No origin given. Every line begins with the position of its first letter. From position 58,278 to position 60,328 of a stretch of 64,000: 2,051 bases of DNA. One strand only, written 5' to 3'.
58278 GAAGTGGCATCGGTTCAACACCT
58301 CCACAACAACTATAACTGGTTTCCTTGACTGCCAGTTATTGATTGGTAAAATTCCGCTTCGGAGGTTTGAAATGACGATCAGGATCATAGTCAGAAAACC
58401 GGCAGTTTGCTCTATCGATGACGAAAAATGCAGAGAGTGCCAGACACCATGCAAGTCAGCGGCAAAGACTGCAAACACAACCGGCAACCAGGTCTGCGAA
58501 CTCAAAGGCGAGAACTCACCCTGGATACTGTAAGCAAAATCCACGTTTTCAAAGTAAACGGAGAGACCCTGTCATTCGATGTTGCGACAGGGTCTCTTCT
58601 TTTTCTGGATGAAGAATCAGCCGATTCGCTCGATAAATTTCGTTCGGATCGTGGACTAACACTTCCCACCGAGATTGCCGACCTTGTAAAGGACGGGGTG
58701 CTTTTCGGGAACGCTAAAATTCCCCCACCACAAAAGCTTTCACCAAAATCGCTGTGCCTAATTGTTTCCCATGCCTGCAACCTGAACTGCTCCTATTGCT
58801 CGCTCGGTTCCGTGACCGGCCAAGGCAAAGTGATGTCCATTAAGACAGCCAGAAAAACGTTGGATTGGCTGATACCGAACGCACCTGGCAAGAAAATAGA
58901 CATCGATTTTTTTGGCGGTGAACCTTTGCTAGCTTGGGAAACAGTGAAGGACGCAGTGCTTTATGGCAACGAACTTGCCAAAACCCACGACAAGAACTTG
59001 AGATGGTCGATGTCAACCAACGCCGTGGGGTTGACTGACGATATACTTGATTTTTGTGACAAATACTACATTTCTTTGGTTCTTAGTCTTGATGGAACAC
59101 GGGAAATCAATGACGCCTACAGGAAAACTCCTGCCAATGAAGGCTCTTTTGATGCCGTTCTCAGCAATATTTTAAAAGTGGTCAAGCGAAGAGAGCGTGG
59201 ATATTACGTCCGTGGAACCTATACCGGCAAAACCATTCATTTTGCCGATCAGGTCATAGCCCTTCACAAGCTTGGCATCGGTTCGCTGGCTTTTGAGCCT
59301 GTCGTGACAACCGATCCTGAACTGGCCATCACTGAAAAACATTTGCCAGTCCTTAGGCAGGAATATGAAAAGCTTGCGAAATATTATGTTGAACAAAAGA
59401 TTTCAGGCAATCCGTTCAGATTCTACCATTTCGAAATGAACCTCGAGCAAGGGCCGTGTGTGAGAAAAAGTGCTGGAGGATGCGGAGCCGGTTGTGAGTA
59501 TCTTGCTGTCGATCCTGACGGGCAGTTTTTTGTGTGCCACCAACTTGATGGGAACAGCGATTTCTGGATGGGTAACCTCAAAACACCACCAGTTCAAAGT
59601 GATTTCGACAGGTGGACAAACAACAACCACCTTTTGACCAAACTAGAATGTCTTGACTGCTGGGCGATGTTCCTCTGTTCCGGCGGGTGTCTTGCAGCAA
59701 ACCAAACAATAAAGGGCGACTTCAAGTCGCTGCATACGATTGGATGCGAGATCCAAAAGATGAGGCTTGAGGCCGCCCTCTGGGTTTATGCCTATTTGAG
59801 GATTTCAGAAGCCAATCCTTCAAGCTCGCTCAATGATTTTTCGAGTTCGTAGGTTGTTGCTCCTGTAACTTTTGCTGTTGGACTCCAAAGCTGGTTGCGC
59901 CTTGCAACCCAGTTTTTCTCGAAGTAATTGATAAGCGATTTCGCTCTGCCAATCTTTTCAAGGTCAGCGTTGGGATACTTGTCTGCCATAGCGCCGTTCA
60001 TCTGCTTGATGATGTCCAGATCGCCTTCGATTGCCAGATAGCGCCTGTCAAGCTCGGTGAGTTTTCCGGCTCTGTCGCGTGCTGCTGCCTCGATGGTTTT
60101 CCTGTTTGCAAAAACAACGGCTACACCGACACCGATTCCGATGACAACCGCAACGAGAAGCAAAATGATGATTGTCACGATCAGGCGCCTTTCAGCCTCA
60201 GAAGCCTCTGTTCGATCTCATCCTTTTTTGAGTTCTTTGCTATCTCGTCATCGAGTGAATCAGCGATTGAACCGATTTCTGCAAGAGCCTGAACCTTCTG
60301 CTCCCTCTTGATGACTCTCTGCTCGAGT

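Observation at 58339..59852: SCIFF-like ranthipeptide locus with a cysteine-depleted core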

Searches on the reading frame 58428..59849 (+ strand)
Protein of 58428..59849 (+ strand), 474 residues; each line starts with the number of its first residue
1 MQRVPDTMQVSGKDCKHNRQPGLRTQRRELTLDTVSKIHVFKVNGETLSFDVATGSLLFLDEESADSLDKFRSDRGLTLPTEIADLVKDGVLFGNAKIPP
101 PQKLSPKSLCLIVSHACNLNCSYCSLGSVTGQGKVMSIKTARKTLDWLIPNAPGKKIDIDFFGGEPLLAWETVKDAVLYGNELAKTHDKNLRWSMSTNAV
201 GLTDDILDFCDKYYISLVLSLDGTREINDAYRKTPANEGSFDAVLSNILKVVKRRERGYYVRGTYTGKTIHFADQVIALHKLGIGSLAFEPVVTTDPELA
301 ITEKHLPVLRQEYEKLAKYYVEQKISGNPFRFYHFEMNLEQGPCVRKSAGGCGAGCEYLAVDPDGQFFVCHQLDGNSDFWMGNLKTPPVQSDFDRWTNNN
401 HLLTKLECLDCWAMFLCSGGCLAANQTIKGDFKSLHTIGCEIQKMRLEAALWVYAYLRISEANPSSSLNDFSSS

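Call 3: search_protein_families(library=ncbifam, proteins=[window:58428-59849:+], max_evalue=1)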
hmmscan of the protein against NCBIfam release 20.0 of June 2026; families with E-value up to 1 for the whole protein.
window:58428-59849:+ (474 aa): 72 families (the best 25 are shown)
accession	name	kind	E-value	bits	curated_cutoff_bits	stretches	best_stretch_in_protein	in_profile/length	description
TIGR03974.1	rSAM_six_Cys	equivalog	8.2e-117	390.8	425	1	82-454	65-449/451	thioether cross-link-forming SCIFF peptide maturase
NF040492.1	not_ScfB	exception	9.9e-102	341.1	855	1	107-452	95-446/450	ScfB-related radical SAM/SPASM orphan maturase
NF047865.1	rSAM_PapB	equivalog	2.8e-68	230.6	340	1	107-433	3-328/330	PapB family radical SAM/SPASM ranthipeptide maturase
TIGR03906.1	quino_hemo_SAM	equivalog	1.1e-54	185.9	453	1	102-465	89-456/467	quinohemoprotein amine dehydrogenase maturation protein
TIGR04064.1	rSAM_nif11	equivalog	1.2e-54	185.7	518.7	1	36-455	2-434/459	nif11-like peptide radical SAM maturase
TIGR04068.1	rSAM_ocin_clost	equivalog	1.8e-44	152.4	500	2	38-259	2-239/462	Cys-rich peptide radical SAM maturase CcpM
TIGR04280.1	geopep_mat_rSAM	hypoth_equivalog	5e-29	101.5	400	1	109-433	86-404/428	geopeptide radical SAM maturase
TIGR03978.1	rSAM_paired_1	equivalog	9.5e-27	93.8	370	1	110-417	86-413/466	His-Xaa-Ser system radical SAM maturase HxsB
TIGR04115.1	rSAM_Cxxx_rpt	equivalog_domain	1.5e-26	93.7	350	1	107-449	2-355/359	radical SAM peptide maturase, CXXX-repeat target family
NF035951.1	rSAM_RumMC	equivalog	3.7e-26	91.9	720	2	108-252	113-260/510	RumMC family radical SAM sactipeptide maturase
TIGR03942.1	sulfatase_rSAM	equivalog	4.6e-26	91.7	349.45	1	113-437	7-340/363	anaerobic sulfatase maturase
NF041298.1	rSAM_mat_DynA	equivalog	1.3e-25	90.1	450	1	114-433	8-333/356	dynobactin maturation radical SAM/SPASM protein DynA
NF038170.1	lachnocin_rSAM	equivalog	1.3e-24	86.9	550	1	107-418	76-392/440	lachnocin radical SAM maturase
TIGR04148.1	GG_samocin_CFB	equivalog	7.7e-24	84.6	300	1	108-253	18-172/411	radical SAM peptide maturase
NF038107.1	rSAM_NF038107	equivalog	1.2e-23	83.6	600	2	110-256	88-238/444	Cys-every-fifth radical SAM/SPASM peptide maturase CefB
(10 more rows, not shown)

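Call 4: search_protein_families(library=pfam, proteins=[window:58428-59849:+], max_evalue=1)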
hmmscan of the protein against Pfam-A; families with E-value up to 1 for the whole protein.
window:58428-59849:+ (474 aa): 3 families
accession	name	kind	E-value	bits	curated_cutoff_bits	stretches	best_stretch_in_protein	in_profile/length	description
PF04055.27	Radical_SAM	-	4.4e-15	56.7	29.5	1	112-254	2-139/166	Radical SAM superfamily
PF13353.11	Fer4_12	-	0.0011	19.7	22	1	110-202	8-98/137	4Fe-4S single cluster domain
PF13186.11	SPASM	-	0.092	13.5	21.5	1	352-389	1-39/67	Iron-sulfur cluster-binding domain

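Call 5: find_related_loci(query=window:58530-59849:+, collection=genome_contigs, flank=4000)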
Query window:58530-59849:+ (440 aa) in genome_contigs; peptide patterns used: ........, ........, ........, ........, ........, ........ (x = any residue, [..] = any of these).
91 stretches matched a pattern; 2 encode a relative of the query (tblastn E <= 1e-3); 2 distinct loci.
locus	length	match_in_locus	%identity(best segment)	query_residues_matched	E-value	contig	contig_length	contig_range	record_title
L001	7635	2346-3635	96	1-430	0e+0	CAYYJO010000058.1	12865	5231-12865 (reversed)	MAG TPA_asm: uncultured Caldisericales bacterium isolate binchicken_co269_144 genome assembly, contig: NODE_4729_length_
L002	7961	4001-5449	33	1-421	2e-79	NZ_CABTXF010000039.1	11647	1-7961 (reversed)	MAG: uncultured Murdochiella sp. isolate MGYG-HGUT-03750, whole genome shotgun sequence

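Call 32: search_solved_structures(query=window:58521-59849:+, show_alignments=1, max_evalue=1e-10)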
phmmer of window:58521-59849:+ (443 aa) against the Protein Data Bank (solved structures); distinct sequences matched with E-value up to 1e-10: 4.
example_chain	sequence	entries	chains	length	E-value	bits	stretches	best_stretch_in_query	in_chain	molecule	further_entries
5wgg_A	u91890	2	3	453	1.3e-94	320.8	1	18-424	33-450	Radical SAM domain protein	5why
8vpo_A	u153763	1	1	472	2.8e-13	52.7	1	76-416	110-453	Radical SAM core domain-containing protein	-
4k36_A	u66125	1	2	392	7.1e-12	48.1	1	81-398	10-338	Anaerobic sulfatase-maturating enzyme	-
4k37_A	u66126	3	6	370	8.5e-12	47.8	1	81-396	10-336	Anaerobic sulfatase-maturating enzyme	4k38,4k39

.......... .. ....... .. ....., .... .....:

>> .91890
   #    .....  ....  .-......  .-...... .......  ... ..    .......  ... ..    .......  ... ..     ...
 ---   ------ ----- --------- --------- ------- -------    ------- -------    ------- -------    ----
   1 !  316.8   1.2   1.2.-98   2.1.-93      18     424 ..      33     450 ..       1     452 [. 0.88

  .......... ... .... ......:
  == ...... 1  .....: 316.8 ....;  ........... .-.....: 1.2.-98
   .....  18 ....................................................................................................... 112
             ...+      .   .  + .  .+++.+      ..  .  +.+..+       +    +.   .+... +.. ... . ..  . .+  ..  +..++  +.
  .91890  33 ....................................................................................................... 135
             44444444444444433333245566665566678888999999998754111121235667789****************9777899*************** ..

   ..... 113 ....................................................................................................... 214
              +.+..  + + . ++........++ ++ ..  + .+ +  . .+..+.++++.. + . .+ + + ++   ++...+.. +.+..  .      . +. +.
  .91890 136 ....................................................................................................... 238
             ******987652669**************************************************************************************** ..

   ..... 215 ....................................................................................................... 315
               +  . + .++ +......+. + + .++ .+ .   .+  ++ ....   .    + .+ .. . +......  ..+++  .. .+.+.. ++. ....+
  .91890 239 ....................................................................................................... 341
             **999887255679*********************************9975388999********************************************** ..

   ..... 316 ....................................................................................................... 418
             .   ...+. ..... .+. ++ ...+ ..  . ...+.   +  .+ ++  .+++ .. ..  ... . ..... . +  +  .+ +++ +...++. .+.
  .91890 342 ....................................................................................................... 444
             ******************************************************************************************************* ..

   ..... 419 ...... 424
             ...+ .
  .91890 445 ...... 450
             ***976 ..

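Call 36: find_homologous_proteins(query=window:58521-59849:+, max_evalue=1e-30)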
Query window:58521-59849:+ (443 aa): 7967 proteins with E <= 1e-30 among 8000 candidates; the best 120 are listed.
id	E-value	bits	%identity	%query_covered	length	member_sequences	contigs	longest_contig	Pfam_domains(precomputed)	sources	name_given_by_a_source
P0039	0.0e+0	1024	99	100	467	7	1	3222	PF04055.28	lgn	-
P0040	6.8e-229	778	76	98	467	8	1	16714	PF04055.28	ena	-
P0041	1.4e-210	718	72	93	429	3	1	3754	PF04055.28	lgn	-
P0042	1.3e-205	702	69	93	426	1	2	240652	PF04055.28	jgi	jgi:uncharacterized protein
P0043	4.2e-204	697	87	73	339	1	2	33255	PF04055.28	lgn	-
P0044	4.3e-195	667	65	93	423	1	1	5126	PF04055.28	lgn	-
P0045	7.1e-181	620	76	77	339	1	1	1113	-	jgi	jgi:uncharacterized protein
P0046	4.5e-177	607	62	95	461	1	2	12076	PF04055.28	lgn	-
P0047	7.7e-171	587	59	95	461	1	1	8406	PF04055.28,PF13353.12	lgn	-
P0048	2.4e-170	585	63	92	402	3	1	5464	PF04055.28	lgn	-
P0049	4.8e-170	584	66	87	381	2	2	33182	PF04055.28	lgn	-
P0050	6.3e-170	584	63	92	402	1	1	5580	PF04055.28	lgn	-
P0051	2.1e-163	562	63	85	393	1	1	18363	PF04055.28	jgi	jgi:uncharacterized protein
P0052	1.5e-161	556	63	85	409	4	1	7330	PF04055.28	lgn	-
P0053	6.5e-157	541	55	96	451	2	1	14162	PF04055.28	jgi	-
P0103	2.2e-95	338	40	98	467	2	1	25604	PF13186.12,PF04055.28,PF13353.12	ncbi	ncbi:MAG: thioether cross-link-forming SCIFF peptide maturase [Caldisericaceae bacterium]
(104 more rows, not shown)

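Call 37: find_encoding_contigs(protein=P0040, flank=1500, max_places=1)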
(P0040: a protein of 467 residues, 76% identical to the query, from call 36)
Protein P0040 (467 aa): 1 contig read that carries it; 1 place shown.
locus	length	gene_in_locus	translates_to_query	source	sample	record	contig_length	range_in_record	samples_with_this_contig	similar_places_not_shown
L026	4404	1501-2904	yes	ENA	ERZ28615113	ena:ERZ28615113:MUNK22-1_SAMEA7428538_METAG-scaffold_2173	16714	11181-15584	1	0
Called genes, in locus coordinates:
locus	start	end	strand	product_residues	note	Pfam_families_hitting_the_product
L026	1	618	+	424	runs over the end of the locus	PF13360:PQQ_2, PF01011:PQQ (faint), PF13570:Beta-prop_ACSF4, PF25293:Beta-prop_EMC1_N (faint), PF07774:EMC1_C (faint), PF13360:PQQ_2, PF13570:Beta-prop_ACSF4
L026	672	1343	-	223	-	PF02254:TrkA_N, PF02080:TrkA_C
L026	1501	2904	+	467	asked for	PF04055:Radical_SAM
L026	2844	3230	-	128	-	-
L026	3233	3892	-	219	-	PF04012:PspA_IM30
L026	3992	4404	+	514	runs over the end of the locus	?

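Call 38: find_encoding_contigs(protein=P0042, flank=1500, max_places=1)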
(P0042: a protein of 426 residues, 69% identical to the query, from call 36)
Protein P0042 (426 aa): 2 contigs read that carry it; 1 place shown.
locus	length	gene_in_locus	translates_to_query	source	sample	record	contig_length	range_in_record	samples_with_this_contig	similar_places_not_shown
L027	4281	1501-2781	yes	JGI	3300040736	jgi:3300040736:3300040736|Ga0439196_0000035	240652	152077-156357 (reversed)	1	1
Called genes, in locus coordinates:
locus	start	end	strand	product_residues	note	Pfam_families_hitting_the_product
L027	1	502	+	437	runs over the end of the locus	PF13360:PQQ_2, PF01011:PQQ (faint), PF07774:EMC1_C (faint), PF13570:Beta-prop_ACSF4, PF13360:PQQ_2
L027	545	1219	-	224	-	PF02254:TrkA_N, PF03721:UDPG_MGDP_dh_N (weak), PF02080:TrkA_C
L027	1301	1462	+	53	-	PF13165:SCIFF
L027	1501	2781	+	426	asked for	PF04055:Radical_SAM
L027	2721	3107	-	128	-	-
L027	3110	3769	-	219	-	PF04012:PspA_IM30, PF27865:CHP04376 (weak)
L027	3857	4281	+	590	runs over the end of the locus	PF00664:ABC_membrane, PF00005:ABC_tran, PF02463:SMC_N (weak)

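Call 39: find_encoding_contigs(protein=P0046, flank=1500, max_places=1)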
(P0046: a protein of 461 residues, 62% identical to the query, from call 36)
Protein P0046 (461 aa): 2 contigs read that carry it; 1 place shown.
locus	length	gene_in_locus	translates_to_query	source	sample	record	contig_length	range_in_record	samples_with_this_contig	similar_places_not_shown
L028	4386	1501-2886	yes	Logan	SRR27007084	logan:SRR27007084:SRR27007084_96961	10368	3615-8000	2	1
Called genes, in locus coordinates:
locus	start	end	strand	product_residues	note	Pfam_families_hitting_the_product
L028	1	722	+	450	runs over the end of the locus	PF01011:PQQ (faint), PF13360:PQQ_2, PF13570:Beta-prop_ACSF4 (weak), PF07774:EMC1_C (faint), PF25292:Beta-prop_CGLA (faint), PF13570:Beta-prop_ACSF4, PF25293:Beta-prop_EMC1_N (weak), PF13360:PQQ_2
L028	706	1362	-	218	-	PF02254:TrkA_N, PF02080:TrkA_C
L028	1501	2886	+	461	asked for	PF04055:Radical_SAM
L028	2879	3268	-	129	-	-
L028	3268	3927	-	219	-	PF04012:PspA_IM30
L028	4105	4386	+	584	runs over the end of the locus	PF00664:ABC_membrane, PF00005:ABC_tran, PF02463:SMC_N (faint)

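Call 40: find_encoding_contigs(protein=P0103, flank=1500, max_places=1)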
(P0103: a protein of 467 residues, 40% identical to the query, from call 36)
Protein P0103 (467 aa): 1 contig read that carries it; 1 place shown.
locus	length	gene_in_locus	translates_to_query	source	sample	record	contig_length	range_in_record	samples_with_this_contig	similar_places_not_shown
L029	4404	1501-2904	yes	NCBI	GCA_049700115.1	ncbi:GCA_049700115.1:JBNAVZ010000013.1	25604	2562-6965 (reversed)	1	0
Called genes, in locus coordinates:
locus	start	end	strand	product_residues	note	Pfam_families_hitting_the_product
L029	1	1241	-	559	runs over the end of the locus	PF17159:MASE3, PF00989:PAS, PF08448:PAS_4, PF13426:PAS_9, PF00990:GGDEF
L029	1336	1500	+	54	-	PF13165:SCIFF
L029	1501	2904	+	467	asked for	PF04055:Radical_SAM, PF13353:Fer4_12, PF13186:SPASM (weak)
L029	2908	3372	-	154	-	PF11969:DcpS_C, PF01230:HIT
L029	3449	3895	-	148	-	PF01451:LMWPc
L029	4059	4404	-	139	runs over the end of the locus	PF02590:SPOUT_MTase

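Call 75: predict_structure(alignment_id=A3)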
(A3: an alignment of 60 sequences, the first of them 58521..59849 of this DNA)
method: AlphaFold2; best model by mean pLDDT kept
length: 443 residues; sequences in the alignment: 60
mean_pLDDT: 92.1   pTM: 0.91
mean pLDDT of the five models: 92.1, 91.7, 91.8, 91.1, 90.2
residues with pLDDT >= 90: 346; 70-90: 77; 50-70: 11; < 50: 9
segments of 3 or more residues with pLDDT < 50: 1-3, 438-443
pLDDT, mean of each block of 10 residues (from residue 1): 69 96 90 90 84 91 86 95 94 76 93 98 97 95 99 98 98 98 98 98 96 98 96 98 99 98 95 98 98 96 89 81 95 97 94 97 94 89 89 94 94 97 93 54 35
secondary structure, 60 per line:
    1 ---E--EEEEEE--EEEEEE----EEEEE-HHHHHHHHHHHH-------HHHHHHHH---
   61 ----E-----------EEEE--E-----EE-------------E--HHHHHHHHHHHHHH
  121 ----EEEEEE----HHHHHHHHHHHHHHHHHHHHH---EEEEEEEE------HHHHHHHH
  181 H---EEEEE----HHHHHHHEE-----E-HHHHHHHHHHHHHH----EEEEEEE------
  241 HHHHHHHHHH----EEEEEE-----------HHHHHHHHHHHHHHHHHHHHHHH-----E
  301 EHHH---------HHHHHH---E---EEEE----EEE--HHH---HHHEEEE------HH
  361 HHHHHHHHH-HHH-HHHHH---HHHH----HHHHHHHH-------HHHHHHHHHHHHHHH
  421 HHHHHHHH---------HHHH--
elements in order: E7-12 E15-20 E25-29 H31-42 H50-57 E77-80 H107-120 E125-130 H135-155 E159-166 H173-181 E185-189 H194-200 H210-223 E228-234 H241-250 E255-260 H272-294 H314-319 E327-330 E335-337 E349-352 H359-369 H375-379 H383-386 H391-398 H406-428 H438-441

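Call 77: fold_search(model_id=the predicted structure, library=pdb)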
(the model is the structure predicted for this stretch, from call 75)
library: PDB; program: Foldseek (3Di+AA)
matches with E <= 10: 1369; with E <= 0.001: 90
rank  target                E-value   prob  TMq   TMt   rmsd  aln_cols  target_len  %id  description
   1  5wgg_A                4.2e-40  1.00  0.87  0.87   2.8       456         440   35  Structural Insights into Thioether Bond Formation in the Biosynthesis of Sactipeptides (released 2017-07-26)
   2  5why_B                4.9e-39  1.00  0.85  0.89   3.3       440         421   35  Structural Insights into Thioether Bond Formation in the Biosynthesis of Sactipeptides (released 2017-07-26)
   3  5why_A                6.7e-38  1.00  0.85  0.90   3.2       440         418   35  Structural Insights into Thioether Bond Formation in the Biosynthesis of Sactipeptides (released 2017-07-26)
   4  4k37_B                4.3e-19  1.00  0.65  0.77   4.1       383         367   21  Native anSMEcpe with bound AdoMet (released 2013-05-08)
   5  4k37_A                1.1e-18  1.00  0.66  0.78   4.0       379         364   22  Native anSMEcpe with bound AdoMet (released 2013-05-08)
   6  4k38_B                1.4e-18  1.00  0.66  0.79   3.9       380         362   21  Native anSMEcpe with bound AdoMet and Kp18Cys peptide (released 2013-05-08)
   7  4k38_A                1.7e-18  1.00  0.65  0.77   4.1       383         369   21  Native anSMEcpe with bound AdoMet and Kp18Cys peptide (released 2013-05-08)
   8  4k36_B                1.9e-18  1.00  0.66  0.79   3.9       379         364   21  His6 tagged anSMEcpe with bound AdoMet (released 2013-05-08)
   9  4k36_A                2.5e-18  1.00  0.66  0.75   4.1       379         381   22  His6 tagged anSMEcpe with bound AdoMet (released 2013-05-08)
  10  4k39_A                2.7e-18  1.00  0.65  0.78   4.0       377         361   22  Native anSMEcpe with bound AdoMet and Cp18Cys peptide (released 2013-05-08)
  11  4k39_B                9.4e-18  1.00  0.64  0.77   4.2       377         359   21  Native anSMEcpe with bound AdoMet and Cp18Cys peptide (released 2013-05-08)
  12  9gm3_C                2.5e-17  1.00  0.63  0.73   5.4       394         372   18  Crystal structure of the complex formed between the radical SAM protein ChlB and the leader region of its precursor su (released 2025-06-25)
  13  9gm3_A                1.2e-16  1.00  0.63  0.74   5.4       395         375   17  Crystal structure of the complex formed between the radical SAM protein ChlB and the leader region of its precursor su (released 2025-06-25)
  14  9gmc_A                2.4e-16  1.00  0.63  0.73   5.4       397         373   18  Crystal structure of the complex formed between the radical SAM protein ChlB and the R3A mutant of ChlA (released 2025-06-25)
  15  9gmc_C                8.9e-16  1.00  0.66  0.77   4.3       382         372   19  Crystal structure of the complex formed between the radical SAM protein ChlB and the R3A mutant of ChlA (released 2025-06-25)
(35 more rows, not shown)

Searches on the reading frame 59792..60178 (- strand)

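Call 3: search_protein_families(library=ncbifam, proteins=[window:59792-60178:-], max_evalue=1)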
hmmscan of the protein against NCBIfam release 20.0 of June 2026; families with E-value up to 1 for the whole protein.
window:59792-60178:- (128 aa): 2 families
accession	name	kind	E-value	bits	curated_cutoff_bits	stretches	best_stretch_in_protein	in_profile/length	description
TIGR04361.1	TrbK_Ti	equivalog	0.046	14.1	50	1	2-36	2-41/64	entry exclusion protein TrbK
NF051432.1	PepSY_MTB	domain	0.13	12.8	60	0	5-38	13-47/101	PepSY domain-containing protein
